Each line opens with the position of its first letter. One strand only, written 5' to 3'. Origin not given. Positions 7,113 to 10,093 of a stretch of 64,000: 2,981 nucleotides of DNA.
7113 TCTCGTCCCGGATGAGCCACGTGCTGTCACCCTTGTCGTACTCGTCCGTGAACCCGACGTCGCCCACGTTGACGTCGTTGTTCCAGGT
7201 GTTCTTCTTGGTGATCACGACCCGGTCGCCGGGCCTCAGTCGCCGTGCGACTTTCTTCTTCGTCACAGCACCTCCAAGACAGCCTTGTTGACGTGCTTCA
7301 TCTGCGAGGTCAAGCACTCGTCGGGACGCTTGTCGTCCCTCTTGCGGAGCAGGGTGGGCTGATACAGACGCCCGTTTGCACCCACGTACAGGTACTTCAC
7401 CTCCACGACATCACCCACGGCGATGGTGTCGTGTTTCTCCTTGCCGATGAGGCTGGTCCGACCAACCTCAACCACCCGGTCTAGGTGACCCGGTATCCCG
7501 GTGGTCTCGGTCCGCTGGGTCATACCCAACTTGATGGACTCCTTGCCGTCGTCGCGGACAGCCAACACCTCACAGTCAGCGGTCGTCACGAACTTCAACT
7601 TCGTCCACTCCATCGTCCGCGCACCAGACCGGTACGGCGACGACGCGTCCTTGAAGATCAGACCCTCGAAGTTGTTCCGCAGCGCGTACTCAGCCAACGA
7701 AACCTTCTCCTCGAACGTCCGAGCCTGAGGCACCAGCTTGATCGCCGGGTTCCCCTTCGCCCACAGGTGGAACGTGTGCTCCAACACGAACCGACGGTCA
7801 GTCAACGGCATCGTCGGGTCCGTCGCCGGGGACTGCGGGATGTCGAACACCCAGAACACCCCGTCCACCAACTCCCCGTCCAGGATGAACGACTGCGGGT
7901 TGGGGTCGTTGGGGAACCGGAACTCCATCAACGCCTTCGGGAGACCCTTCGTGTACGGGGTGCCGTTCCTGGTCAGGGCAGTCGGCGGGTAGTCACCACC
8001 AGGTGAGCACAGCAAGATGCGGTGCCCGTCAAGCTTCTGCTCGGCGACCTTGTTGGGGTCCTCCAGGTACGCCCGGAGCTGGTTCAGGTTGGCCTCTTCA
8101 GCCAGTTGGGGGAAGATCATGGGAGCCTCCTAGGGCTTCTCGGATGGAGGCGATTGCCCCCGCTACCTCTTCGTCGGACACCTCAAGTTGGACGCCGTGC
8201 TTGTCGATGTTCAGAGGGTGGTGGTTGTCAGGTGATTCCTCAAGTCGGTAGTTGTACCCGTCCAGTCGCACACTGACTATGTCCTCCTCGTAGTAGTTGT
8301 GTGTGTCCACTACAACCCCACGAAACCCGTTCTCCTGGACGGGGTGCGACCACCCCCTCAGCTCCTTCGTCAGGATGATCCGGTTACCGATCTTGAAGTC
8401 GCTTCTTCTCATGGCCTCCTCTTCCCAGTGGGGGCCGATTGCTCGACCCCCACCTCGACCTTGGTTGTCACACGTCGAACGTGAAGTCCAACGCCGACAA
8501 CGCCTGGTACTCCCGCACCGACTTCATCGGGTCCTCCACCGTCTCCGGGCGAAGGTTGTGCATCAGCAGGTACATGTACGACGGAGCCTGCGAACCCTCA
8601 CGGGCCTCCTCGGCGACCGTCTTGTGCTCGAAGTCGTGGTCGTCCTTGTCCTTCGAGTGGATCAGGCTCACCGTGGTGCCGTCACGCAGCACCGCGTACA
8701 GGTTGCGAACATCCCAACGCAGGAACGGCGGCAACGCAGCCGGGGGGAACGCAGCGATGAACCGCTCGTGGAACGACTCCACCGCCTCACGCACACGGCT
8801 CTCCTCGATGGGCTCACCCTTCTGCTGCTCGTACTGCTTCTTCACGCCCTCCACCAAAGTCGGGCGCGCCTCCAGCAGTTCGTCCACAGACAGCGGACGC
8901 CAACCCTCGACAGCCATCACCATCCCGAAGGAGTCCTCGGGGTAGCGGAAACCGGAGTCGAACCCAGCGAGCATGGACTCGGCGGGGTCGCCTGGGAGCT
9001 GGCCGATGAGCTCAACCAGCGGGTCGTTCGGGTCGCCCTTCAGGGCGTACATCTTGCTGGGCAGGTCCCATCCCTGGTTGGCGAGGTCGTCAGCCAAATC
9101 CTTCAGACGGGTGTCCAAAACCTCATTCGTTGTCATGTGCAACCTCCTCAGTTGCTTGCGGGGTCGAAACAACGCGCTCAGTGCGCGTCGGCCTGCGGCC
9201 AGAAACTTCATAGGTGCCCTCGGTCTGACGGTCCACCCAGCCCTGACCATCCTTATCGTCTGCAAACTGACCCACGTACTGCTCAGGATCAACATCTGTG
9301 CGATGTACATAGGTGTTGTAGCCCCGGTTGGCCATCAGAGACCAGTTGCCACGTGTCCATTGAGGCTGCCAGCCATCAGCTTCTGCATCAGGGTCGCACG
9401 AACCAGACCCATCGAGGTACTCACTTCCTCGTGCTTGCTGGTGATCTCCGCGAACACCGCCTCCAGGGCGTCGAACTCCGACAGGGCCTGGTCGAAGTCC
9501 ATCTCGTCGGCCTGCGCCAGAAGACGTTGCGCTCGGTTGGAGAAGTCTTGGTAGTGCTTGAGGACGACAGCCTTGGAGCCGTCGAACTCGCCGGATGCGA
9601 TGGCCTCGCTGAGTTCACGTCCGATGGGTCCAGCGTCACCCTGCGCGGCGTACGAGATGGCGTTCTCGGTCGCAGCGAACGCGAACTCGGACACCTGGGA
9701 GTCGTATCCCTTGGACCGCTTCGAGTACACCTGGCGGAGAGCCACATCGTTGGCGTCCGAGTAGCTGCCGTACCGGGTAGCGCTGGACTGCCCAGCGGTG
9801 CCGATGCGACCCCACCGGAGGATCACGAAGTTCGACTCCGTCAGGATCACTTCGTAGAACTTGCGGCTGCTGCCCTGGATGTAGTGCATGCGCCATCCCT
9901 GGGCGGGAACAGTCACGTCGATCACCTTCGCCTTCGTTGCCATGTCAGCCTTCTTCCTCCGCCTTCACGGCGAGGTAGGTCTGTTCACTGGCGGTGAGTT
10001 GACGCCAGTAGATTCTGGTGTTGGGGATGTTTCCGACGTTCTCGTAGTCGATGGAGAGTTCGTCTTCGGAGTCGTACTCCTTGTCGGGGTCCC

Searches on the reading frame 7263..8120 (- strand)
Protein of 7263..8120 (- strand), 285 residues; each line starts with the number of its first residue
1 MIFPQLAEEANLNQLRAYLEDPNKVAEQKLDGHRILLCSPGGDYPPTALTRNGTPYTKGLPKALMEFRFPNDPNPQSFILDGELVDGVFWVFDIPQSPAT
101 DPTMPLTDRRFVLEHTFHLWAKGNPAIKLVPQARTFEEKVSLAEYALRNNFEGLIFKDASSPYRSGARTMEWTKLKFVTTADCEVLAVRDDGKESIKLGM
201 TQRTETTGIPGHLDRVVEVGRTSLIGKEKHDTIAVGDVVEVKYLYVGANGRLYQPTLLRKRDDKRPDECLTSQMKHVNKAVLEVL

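Call 12: search_protein_families(library=phrogs, proteins=[window:7263-8120:-], max_evalue=0.001)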
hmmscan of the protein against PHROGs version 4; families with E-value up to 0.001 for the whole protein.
window:7263-8120:- (285 aa): 1 family
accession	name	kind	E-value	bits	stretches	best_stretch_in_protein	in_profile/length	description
phrog_114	-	DNA, RNA and nucleotide metabolism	5.5e-28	98.9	2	88-265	328-502/634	ATP-dependent DNA ligase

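Call 13: search_protein_families(library=pfam, proteins=[window:7263-8120:-], max_evalue=0.001)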
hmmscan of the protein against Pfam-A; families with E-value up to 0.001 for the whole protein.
window:7263-8120:- (285 aa): 1 family
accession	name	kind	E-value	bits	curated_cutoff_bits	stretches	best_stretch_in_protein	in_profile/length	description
PF01068.26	DNA_ligase_A_M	-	1.3e-15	58.1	26.2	2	91-176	119-204/204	ATP dependent DNA ligase domain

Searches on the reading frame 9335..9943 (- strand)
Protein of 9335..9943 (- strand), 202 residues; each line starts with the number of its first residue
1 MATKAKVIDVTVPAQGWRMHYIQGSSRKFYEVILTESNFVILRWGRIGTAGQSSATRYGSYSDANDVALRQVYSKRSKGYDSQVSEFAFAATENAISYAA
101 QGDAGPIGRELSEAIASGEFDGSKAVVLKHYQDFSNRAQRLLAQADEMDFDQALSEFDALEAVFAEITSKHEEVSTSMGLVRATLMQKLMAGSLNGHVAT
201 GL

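Call 12: search_protein_families(library=phrogs, proteins=[window:9335-9943:-], max_evalue=0.001)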
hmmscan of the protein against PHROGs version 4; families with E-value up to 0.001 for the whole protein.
window:9335-9943:- (202 aa): 2 families
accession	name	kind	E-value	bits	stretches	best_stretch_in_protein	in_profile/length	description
phrog_36602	-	unknown function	1.6e-05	25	1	21-91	6-75/426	-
phrog_28101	-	unknown function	0.00061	20.6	1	21-85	6-69/242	-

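Call 13: search_protein_families(library=pfam, proteins=[window:9335-9943:-], max_evalue=0.001)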
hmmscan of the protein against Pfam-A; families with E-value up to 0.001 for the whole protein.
window:9335-9943:- (202 aa): 1 family
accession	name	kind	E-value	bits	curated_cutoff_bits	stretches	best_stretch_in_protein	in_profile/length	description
PF05406.20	WGR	-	3.8e-13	49.8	22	1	22-84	10-76/79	WGR domain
